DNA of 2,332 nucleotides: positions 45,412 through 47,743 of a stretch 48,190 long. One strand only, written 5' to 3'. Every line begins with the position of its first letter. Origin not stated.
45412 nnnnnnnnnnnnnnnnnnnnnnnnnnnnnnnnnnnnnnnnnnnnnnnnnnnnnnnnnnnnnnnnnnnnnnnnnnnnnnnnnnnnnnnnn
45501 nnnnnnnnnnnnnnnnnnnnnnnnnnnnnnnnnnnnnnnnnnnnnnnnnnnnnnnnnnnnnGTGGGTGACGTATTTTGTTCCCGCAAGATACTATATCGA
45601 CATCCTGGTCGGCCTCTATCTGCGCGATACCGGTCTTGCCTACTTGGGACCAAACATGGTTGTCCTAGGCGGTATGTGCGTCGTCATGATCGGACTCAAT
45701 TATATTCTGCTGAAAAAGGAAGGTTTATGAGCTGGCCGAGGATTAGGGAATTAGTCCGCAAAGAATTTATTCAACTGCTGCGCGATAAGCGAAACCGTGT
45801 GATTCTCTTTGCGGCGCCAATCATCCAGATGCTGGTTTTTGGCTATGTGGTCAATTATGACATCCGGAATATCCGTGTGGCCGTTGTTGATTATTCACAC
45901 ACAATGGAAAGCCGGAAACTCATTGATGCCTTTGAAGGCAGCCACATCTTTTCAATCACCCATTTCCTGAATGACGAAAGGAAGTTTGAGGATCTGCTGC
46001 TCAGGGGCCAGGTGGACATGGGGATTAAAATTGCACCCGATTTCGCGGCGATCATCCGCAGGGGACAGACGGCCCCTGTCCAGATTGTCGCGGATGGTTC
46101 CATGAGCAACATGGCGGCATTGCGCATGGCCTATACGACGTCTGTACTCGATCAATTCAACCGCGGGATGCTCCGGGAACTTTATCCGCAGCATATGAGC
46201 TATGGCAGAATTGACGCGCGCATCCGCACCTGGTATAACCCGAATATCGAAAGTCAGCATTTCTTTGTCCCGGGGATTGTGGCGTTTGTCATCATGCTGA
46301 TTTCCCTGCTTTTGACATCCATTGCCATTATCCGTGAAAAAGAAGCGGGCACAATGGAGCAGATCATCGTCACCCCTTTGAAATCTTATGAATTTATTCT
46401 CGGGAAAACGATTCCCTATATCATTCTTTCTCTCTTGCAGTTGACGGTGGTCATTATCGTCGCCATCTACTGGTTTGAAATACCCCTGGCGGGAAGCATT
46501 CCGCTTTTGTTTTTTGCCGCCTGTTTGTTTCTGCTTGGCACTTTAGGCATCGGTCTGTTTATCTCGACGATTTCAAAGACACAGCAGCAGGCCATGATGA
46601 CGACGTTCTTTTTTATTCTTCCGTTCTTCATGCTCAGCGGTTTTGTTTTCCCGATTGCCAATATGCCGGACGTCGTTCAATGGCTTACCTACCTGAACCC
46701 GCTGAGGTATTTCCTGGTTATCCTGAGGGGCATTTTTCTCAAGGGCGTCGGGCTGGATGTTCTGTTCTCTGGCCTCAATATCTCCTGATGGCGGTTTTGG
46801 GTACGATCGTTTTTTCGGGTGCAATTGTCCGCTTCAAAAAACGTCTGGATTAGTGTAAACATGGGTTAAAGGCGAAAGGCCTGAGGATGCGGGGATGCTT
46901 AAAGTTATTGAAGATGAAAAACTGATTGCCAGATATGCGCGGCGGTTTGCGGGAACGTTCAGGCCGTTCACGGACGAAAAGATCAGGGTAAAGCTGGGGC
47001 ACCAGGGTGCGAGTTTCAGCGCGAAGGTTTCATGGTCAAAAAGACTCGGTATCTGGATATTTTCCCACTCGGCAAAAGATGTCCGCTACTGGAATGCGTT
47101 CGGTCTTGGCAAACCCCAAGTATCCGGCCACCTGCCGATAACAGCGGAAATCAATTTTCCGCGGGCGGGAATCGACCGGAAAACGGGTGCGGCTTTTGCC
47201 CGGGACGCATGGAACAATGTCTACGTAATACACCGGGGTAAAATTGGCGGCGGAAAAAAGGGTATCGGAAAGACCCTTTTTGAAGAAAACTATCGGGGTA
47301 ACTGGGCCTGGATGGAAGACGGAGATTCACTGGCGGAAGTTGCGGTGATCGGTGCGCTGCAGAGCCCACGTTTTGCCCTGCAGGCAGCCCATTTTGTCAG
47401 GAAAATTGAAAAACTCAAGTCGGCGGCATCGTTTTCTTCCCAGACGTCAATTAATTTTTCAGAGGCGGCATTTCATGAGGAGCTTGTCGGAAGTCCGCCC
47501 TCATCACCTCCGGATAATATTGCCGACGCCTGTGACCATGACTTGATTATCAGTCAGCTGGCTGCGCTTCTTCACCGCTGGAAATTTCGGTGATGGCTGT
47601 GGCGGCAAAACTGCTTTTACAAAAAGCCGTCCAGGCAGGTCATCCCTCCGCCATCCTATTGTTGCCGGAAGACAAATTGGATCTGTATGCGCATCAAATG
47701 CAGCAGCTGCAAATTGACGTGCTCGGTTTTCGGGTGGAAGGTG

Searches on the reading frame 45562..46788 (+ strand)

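Call 15: search_protein_families(library=pfam, proteins=[window:45562-46788:+], max_evalue=0.001)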
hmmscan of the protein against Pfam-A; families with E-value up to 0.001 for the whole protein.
window:45562-46788:+ (408 aa): 3 families
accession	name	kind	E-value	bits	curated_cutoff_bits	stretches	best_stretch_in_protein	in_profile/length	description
PF12698.13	ABC2_membrane_3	-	2.3e-48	165.5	31.6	1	82-392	7-319/347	ABC-2 family transporter protein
PF01061.29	ABC2_membrane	-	4.6e-37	128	26.9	1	231-393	46-211/211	ABC-2 type transporter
PF12679.13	ABC2_membrane_2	-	1.7e-14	54.2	27.2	1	64-383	3-234/283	ABC-2 family transporter protein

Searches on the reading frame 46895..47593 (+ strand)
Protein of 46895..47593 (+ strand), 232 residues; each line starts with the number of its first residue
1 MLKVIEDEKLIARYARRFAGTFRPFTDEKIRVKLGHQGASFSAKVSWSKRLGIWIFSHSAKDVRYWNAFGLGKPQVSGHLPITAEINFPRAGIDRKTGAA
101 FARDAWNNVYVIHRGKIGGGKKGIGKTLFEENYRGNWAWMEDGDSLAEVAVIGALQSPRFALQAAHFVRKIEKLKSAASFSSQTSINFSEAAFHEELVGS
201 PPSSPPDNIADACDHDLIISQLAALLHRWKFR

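Call 15: search_protein_families(library=pfam, proteins=[window:46895-47593:+], max_evalue=0.001)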
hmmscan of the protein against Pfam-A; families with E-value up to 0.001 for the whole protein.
window:46895-47593:+ (232 aa): 0 families

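Call 92: list_cluster_members(proteins=[L001:433-1722:+, L001:3234-4040:+, window:46895-47593:+, window:13941-14945:-])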
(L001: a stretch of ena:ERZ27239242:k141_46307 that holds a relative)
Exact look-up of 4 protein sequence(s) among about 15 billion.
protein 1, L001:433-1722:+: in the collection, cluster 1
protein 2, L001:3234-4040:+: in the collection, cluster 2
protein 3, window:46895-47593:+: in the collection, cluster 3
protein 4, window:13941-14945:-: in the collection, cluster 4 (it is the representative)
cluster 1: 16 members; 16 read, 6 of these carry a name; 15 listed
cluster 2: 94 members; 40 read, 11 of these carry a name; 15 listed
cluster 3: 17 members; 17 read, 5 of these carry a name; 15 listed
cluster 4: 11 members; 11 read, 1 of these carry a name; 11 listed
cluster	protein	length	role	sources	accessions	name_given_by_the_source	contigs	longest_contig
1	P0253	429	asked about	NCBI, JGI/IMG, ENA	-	ATP-dependent RNA helicase RhlE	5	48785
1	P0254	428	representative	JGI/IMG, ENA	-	-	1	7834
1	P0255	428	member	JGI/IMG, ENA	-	ATP-dependent RNA helicase RhlE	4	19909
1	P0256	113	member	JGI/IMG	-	superfamily II DNA/RNA helicase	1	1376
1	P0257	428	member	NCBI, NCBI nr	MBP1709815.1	MAG: box helicase domain protein [Deltaproteobacteria bacterium] | box helicase domain protein [Deltaproteobacteria bacterium]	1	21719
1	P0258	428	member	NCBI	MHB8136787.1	MAG: DEAD/DEAH box helicase [Smithellaceae bacterium]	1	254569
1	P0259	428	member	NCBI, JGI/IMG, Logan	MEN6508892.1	MAG: DEAD/DEAH box helicase [Smithella sp.] | ATP-dependent RNA helicase RhlE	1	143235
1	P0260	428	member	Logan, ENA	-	-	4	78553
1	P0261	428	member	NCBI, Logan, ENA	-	-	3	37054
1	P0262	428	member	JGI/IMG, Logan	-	-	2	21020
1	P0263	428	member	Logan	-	-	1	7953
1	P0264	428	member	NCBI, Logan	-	-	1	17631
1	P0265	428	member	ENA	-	-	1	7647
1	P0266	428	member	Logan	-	-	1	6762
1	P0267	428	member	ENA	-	-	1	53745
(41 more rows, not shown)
